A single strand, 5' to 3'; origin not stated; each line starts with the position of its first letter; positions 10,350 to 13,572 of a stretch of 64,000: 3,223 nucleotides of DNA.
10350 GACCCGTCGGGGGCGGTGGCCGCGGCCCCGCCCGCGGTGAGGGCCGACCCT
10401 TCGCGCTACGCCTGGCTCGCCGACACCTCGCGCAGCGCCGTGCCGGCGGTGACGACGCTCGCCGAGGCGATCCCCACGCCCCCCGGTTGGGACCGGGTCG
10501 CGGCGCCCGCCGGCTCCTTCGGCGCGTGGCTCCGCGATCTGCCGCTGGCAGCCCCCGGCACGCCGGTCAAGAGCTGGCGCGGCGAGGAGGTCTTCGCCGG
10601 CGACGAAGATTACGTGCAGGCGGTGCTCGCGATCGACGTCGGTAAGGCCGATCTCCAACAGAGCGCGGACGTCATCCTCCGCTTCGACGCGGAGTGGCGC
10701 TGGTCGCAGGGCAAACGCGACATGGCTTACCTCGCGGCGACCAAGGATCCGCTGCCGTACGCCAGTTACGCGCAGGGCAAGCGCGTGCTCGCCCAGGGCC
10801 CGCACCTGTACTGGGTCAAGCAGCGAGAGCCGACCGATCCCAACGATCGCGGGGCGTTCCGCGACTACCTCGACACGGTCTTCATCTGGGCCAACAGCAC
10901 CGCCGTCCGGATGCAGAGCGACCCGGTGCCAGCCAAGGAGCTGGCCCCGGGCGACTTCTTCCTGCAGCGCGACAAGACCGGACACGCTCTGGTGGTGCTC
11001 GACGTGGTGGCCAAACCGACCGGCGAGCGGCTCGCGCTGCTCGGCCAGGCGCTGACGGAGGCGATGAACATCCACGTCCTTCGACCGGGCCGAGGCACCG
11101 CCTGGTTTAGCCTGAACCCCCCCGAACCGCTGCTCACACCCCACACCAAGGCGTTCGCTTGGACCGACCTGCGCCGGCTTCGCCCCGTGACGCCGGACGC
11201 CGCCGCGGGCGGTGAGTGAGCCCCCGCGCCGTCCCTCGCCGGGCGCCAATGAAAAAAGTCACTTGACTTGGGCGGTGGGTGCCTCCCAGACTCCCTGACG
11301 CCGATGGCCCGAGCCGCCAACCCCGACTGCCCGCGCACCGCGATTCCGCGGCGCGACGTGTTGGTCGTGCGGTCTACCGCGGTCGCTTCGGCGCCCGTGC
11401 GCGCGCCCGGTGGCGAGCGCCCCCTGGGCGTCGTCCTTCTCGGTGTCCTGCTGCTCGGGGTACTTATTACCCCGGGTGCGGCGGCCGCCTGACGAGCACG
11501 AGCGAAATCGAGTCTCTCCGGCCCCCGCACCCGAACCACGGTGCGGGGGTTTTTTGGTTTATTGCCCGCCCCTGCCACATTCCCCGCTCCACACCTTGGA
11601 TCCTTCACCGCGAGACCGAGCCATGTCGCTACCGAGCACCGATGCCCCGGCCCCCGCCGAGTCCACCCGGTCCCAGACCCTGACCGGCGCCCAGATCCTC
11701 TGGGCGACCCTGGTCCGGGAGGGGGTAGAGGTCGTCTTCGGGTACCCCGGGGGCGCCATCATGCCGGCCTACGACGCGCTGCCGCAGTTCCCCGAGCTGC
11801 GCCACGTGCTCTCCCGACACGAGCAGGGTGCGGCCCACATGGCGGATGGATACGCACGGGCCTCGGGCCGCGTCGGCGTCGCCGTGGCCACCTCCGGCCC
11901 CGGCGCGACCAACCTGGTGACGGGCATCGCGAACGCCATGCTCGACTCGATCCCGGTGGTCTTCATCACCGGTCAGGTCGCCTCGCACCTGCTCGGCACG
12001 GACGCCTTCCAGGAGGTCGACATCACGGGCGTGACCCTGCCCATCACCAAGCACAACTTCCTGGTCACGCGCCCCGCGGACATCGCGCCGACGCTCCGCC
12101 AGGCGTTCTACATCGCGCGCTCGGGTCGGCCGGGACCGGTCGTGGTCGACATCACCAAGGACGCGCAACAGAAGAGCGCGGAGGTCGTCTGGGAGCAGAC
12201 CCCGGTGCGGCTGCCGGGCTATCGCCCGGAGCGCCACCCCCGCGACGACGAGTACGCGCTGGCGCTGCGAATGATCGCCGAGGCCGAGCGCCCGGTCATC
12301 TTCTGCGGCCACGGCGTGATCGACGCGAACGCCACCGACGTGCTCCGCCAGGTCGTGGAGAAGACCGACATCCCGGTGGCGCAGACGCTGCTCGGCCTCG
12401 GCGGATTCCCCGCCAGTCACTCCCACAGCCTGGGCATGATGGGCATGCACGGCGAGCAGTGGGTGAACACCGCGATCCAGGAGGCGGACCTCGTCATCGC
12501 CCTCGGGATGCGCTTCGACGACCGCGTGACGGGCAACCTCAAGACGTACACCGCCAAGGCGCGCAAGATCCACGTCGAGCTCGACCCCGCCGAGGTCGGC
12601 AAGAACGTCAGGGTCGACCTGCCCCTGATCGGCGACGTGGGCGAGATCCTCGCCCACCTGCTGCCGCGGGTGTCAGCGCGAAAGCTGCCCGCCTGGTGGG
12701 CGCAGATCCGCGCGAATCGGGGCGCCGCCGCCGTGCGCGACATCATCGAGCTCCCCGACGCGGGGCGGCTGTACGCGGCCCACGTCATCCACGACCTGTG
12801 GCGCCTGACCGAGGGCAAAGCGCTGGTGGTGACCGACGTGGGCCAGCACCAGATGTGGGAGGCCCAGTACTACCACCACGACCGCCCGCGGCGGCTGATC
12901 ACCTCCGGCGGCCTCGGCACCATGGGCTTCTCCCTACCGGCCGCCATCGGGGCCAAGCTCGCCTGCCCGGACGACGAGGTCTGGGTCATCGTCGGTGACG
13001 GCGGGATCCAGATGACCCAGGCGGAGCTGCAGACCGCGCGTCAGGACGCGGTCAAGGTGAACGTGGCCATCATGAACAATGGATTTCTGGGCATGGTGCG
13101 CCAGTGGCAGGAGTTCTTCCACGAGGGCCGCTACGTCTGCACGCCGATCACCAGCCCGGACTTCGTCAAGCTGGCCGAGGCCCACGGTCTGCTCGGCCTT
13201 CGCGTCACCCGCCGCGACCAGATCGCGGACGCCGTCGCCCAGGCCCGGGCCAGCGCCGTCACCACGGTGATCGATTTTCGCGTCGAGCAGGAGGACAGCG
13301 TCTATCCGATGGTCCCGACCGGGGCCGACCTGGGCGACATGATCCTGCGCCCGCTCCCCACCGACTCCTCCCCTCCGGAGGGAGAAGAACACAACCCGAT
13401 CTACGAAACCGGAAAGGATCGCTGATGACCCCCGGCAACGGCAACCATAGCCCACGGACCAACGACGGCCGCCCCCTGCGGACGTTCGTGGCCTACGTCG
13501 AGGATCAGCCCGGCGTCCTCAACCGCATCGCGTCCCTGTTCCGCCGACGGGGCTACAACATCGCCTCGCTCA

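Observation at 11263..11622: Leader-peptide transcription attenuator (Leu/Val/Ile codon run + antiterminator/terminator switch) upstream of ilvBN-leuA-cimA-leuB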

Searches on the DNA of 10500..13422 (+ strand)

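Call 6: search_rna_families(source=window, start=10500, end=12500, threshold=evalue, max_evalue=10, show_alignments=3)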
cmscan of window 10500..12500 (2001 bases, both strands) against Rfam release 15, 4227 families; matches with E-value up to 10: 8.
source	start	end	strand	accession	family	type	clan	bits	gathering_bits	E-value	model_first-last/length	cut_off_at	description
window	12407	12456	-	RF00919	mir-874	Gene; miRNA;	-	23.5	74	0.28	1-78/78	no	mir-874 microRNA precursor family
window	12314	12397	-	RF03685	MIR9677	Gene; miRNA;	-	21.9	90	0.51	1-87/87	no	MIR9677 microRNA precursor family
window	11945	11997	-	RF01131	sR47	Gene; snRNA; snoRNA; CD-box;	CL00132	17.9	40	0.28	1-55/55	no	Small nucleolar RNA sR47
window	11507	11555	+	RF01813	rdlD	Gene; antitoxin;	-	17.3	50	3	1-66/66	no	rdlD antitoxin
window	11515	11622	-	RF03115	KDPG-aldolase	Gene; sRNA;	-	17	54.6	4.7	1-88/88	no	KDPG-aldolase RNA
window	11905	11963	-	RF03333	mir-2820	Gene; miRNA;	-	15.7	84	8.8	1-83/83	no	mir-2820 microRNA precursor family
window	11510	11563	+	RF02871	ncS54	Gene; sRNA;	-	15.6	43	3.2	1-79/79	no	Burkholderia sRNA 54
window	11945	11985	-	RF01121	sR38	Gene; snRNA; snoRNA; CD-box;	-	12.4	50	8.7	1-59/59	no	Small nucleolar RNA sR38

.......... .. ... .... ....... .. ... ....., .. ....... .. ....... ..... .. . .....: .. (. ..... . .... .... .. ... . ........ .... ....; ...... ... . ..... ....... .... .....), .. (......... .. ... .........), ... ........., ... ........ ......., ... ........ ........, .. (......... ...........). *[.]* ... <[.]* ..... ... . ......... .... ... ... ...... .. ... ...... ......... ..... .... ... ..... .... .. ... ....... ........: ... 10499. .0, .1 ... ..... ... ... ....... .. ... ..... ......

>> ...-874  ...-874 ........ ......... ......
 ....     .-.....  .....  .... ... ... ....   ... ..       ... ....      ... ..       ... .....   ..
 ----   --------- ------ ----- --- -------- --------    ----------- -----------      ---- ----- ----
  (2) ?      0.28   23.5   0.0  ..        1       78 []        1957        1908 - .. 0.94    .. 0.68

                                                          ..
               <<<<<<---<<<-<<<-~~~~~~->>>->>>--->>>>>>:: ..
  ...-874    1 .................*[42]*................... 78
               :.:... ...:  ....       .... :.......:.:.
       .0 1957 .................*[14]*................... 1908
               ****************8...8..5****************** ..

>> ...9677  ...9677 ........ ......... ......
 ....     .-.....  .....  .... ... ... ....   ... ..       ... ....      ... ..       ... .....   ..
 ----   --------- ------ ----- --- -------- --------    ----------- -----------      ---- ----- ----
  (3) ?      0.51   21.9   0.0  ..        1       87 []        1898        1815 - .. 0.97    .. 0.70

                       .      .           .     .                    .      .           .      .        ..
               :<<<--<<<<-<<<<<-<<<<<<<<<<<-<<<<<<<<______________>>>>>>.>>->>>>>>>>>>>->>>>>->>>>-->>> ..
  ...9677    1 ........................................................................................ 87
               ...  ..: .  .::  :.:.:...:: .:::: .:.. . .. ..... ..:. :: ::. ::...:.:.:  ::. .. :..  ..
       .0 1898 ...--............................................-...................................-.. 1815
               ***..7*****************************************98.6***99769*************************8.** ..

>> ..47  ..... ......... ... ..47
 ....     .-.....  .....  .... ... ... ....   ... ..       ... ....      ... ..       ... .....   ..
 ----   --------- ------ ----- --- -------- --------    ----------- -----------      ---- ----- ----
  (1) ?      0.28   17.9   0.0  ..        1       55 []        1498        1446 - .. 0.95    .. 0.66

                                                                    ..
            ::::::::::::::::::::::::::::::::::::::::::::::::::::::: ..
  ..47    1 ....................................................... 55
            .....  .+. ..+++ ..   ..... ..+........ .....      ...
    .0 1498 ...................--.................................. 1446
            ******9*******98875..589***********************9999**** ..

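Call 35: build_rna_model(alignment_id=A2, structure=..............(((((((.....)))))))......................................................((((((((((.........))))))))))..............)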
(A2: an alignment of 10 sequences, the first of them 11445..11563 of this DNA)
Model R1 built from alignment A2 (10 sequences, 130 columns); structure: as given.
model positions 111; base pairs 17; branch points 1; effective number of sequences 3.99; information 0.59 bits per position. Calibrated on 0.2 Mb of random sequence (short: E-values are rough).
structure used (alignment columns):
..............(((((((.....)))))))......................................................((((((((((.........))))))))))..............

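Call 36: search_with_rna_model(model_id=R1, sources=[window, L001, L002, L003, L004, L005, L006, L007, L008, L009, L010, L011, L012, L013, L014, L015, L016, L017, L018, L019, L020, L021, L022, L023, L024, L025, L026, L027, L028, L029, L030, L031, L032, L033, L034, L035, L036, L037, L038, L039, L040, L041, L042, L043, L044, L045, L046, L047, L048, L049, L050, L051, L052, L053, L054, L055, L056, L057, L058, L059, L060, L061, L062, L063, L064, L065, L066, L067, L068, L069, L070, L071, L072, L073, L074, L075, L076, L077, L078, L079, L080], max_evalue=10, make_alignment=true)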
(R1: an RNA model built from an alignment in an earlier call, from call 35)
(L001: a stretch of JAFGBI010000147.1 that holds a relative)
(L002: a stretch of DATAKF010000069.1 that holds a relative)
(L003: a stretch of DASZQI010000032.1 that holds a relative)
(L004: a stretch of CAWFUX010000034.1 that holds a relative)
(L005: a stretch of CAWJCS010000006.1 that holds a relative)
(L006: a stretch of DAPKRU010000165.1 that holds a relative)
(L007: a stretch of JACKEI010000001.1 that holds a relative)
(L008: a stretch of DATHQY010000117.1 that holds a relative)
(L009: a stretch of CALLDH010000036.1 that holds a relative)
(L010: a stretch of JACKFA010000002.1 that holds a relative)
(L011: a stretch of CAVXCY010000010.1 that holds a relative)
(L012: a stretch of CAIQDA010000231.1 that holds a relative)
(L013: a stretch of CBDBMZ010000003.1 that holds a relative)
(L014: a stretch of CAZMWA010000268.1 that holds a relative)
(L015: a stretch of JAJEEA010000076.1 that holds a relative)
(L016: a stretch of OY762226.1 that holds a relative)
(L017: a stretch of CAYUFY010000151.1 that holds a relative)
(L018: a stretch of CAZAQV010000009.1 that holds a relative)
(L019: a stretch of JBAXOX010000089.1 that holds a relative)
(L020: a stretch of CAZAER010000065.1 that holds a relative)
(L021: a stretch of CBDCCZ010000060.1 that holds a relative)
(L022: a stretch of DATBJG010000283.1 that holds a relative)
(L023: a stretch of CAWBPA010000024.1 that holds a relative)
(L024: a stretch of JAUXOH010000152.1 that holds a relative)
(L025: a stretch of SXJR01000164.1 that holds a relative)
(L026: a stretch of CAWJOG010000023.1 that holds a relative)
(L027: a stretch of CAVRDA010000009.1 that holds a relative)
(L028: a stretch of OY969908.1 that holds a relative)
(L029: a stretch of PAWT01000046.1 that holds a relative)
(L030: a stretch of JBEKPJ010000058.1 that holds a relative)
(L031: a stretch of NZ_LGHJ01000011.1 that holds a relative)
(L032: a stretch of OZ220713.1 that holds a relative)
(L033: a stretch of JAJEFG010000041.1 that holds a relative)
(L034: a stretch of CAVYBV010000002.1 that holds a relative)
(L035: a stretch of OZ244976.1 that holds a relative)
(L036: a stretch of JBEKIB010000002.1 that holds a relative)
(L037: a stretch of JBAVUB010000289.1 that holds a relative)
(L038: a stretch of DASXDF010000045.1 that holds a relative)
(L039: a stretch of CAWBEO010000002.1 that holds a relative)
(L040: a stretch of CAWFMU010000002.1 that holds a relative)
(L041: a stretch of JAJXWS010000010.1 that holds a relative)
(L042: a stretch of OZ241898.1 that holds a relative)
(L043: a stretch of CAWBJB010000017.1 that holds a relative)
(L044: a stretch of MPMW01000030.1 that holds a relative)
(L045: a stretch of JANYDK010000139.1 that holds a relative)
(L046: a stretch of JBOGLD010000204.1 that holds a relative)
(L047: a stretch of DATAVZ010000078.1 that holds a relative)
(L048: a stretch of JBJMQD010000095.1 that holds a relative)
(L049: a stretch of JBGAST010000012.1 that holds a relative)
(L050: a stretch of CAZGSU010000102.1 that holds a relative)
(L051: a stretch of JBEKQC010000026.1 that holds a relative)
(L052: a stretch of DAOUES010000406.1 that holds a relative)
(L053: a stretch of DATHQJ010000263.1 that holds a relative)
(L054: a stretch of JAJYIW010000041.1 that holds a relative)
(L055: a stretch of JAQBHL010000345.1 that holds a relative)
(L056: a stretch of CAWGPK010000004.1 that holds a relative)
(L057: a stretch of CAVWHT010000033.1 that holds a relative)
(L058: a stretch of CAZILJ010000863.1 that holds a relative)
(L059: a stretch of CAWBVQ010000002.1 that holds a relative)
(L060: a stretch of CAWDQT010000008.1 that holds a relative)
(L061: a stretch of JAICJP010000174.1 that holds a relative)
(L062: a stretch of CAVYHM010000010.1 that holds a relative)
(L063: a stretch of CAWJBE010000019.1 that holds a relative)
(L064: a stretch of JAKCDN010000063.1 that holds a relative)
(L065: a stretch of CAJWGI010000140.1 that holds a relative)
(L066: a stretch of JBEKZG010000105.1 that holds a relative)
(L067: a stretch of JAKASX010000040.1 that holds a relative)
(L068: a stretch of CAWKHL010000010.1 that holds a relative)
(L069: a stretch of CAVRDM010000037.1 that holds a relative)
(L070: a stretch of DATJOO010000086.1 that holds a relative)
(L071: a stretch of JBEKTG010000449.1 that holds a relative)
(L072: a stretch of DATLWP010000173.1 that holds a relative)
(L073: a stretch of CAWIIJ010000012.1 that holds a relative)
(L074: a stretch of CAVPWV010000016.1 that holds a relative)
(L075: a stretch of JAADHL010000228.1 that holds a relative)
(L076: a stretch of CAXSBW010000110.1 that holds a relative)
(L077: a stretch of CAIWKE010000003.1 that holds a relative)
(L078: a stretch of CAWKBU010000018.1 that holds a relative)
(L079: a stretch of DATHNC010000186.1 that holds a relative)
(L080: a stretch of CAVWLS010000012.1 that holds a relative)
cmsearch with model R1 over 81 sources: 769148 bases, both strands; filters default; matches with E-value up to 10: 42.
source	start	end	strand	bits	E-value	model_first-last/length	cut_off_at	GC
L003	3784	3894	+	106.7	9e-27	1-111/111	no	0.59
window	11445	11561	+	100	6.8e-25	1-111/111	no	0.65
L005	3818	3928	+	99.3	1.1e-24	1-111/111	no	0.62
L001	3809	3925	+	87.6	2.1e-21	1-111/111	no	0.67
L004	3780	3890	+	86.9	3.2e-21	1-111/111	no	0.59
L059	3818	3931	+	85.4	8.3e-21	1-111/111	no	0.66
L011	3765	3878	+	84.6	1.4e-20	1-111/111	no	0.6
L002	3778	3884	+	81.5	1.1e-19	1-111/111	no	0.64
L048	3886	3995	+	74.8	7.9e-18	1-111/111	no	0.62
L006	3635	3751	+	71.4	7.2e-17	1-111/111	no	0.68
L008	3058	3165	+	60.7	7.2e-14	1-111/111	no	0.66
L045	1820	1930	+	54.6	3.7e-12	1-111/111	no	0.61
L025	2060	2172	+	52.8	1.2e-11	1-111/111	no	0.63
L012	2357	2468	+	34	2.3e-06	1-111/111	no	0.55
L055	3837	3944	+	33.8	2.4e-06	1-111/111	no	0.61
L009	3696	3806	+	27.3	0.00017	1-111/111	no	0.53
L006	3699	3805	-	23.9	0.0015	1-111/111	no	0.66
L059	3894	3933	-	22.7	0.0033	60-99/111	no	0.62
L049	2063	2172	+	22.6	0.0034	1-111/111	no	0.61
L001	3886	3914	-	19.2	0.032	73-99/111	no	0.83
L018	1914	2021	+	18.9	0.038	1-111/111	no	0.6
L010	3845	3945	+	18.5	0.049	1-111/111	no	0.7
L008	3127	3201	-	17.4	0.096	32-99/111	no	0.59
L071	863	991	+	16.6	0.17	1-111/111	no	0.51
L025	2135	2161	-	16.2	0.21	73-99/111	no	0.85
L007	3779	3900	+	16.1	0.23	1-111/111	no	0.66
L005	3891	3917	-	15.8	0.27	73-99/111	no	0.78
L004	3853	3878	-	15.5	0.34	74-99/111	no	0.77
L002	3848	3873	-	14.8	0.52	73-99/111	no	0.85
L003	3858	3907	-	14.1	0.84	49-99/111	no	0.58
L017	1957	2092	+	13.9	0.93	1-111/111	no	0.51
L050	4622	4736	+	13.5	1.2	1-111/111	no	0.65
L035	2210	2329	+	13.4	1.3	1-111/111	no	0.59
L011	3838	3867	-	12.9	1.8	73-99/111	no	0.73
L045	1892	1919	-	12.2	2.8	73-99/111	no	0.75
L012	2430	2456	-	11.5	4.5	74-99/111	no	0.74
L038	7556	7617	-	11.2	5.3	1-111/111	no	0.56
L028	1030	1092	-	11.1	5.9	1-111/111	no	0.65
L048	3959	3994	-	10.8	6.9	63-99/111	no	0.61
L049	2135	2160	-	10.6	7.8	74-99/111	no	0.85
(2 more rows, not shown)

Alignment A3: 42 matches aligned to the model, 216 columns, each read 5' to 3' on its own strand. Consensus structure (alignment columns), stored with it:
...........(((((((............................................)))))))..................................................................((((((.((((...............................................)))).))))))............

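Call 38: search_with_rna_model(model_id=R1, sources=[window, L001, L002, L003, L004, L005, L006, L008, L009, L011, L012, L025, L045, L048, L055, L059], max_evalue=0.0001, make_alignment=true)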
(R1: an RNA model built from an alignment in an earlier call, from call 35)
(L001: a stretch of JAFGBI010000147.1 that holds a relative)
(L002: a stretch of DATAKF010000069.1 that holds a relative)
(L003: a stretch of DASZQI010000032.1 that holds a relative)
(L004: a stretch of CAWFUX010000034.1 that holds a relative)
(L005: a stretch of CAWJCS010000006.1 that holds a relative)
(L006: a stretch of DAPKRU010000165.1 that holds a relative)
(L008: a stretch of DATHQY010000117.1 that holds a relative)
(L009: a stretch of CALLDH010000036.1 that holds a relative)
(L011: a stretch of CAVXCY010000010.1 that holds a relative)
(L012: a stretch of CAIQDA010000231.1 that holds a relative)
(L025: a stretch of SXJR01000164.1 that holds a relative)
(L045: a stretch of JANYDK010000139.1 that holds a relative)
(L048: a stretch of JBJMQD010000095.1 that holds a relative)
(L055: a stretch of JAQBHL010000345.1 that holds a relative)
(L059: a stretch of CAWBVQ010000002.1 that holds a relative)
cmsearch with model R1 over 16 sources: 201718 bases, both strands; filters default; matches with E-value up to 0.0001: 16.
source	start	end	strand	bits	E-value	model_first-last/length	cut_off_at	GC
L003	3784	3894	+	106.7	2.3e-27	1-111/111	no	0.59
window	11445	11561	+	100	1.8e-25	1-111/111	no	0.65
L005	3818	3928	+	99.3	2.8e-25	1-111/111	no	0.62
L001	3809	3925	+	87.6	5.5e-22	1-111/111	no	0.67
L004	3780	3890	+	86.9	8.4e-22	1-111/111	no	0.59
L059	3818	3931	+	85.4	2.2e-21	1-111/111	no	0.66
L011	3765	3878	+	84.6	3.6e-21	1-111/111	no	0.6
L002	3778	3884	+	81.5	2.8e-20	1-111/111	no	0.64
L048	3886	3995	+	74.8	2.1e-18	1-111/111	no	0.62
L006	3635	3751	+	71.4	1.9e-17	1-111/111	no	0.68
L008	3058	3165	+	60.7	1.9e-14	1-111/111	no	0.66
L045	1820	1930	+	54.6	9.7e-13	1-111/111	no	0.61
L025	2060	2172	+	52.8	3e-12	1-111/111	no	0.63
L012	2357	2468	+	34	5.9e-07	1-111/111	no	0.55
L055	3837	3944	+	33.8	6.4e-07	1-111/111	no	0.61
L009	3696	3806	+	27.3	4.3e-05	1-111/111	no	0.53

Alignment A4: 16 matches aligned to the model, 140 columns, each read 5' to 3' on its own strand. Consensus structure (alignment columns), stored with it:
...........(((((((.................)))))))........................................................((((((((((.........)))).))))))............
